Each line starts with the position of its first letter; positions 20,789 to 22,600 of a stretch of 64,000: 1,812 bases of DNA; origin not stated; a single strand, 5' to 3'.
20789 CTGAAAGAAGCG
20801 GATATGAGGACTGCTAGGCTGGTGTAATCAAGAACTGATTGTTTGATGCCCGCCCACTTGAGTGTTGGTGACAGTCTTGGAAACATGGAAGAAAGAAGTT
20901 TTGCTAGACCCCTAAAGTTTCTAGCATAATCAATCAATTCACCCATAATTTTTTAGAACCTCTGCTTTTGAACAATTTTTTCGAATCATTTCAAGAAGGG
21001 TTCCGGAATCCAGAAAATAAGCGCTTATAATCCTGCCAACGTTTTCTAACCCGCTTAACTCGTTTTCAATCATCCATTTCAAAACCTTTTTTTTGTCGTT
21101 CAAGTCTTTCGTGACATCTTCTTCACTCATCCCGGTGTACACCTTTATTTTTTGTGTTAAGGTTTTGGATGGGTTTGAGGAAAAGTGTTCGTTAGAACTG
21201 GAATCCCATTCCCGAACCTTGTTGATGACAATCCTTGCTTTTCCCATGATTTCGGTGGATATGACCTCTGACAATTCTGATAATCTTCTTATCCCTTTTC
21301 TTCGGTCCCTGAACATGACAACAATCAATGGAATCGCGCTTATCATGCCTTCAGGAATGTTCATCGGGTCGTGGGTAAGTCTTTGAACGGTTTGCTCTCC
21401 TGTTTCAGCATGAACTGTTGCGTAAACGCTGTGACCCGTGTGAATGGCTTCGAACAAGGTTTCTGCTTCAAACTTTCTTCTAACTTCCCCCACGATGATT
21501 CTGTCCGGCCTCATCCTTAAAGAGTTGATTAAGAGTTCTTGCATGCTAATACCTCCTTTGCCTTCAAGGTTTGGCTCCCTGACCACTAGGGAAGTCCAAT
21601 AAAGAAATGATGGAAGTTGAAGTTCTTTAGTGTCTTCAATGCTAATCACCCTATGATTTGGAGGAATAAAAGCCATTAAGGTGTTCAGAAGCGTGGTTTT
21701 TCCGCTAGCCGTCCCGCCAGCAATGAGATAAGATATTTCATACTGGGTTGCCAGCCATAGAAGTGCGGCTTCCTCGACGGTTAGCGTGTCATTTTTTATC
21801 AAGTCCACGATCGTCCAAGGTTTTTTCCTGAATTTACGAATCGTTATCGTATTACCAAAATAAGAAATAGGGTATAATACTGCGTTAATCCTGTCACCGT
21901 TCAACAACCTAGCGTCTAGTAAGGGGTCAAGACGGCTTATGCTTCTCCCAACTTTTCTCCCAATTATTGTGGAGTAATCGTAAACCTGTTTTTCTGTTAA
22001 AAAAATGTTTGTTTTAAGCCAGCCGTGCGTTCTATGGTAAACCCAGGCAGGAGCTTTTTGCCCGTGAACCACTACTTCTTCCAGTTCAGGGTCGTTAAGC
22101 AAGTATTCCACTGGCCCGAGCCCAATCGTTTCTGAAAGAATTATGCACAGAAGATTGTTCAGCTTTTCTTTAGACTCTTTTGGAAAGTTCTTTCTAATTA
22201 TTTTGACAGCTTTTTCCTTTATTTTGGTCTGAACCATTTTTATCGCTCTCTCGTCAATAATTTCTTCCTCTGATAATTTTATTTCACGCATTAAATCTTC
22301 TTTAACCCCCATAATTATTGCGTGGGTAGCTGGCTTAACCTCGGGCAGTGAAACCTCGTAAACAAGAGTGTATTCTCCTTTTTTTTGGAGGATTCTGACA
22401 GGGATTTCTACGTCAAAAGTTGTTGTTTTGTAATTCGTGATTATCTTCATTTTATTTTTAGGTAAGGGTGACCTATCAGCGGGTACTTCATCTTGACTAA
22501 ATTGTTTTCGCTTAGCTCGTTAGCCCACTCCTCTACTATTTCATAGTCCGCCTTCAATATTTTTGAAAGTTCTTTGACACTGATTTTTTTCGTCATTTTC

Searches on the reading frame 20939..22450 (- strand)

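Call 96: search_protein_families(library=pfam, proteins=[window:20939-22450:-], max_evalue=0.001)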
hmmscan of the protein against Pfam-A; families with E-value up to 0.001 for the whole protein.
window:20939-22450:- (503 aa): 1 family
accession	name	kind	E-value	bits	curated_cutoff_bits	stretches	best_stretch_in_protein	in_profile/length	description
PF00437.27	T2SSE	-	2.2e-34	119.2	24.9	1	178-379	73-273/370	Type II/IV secretion system protein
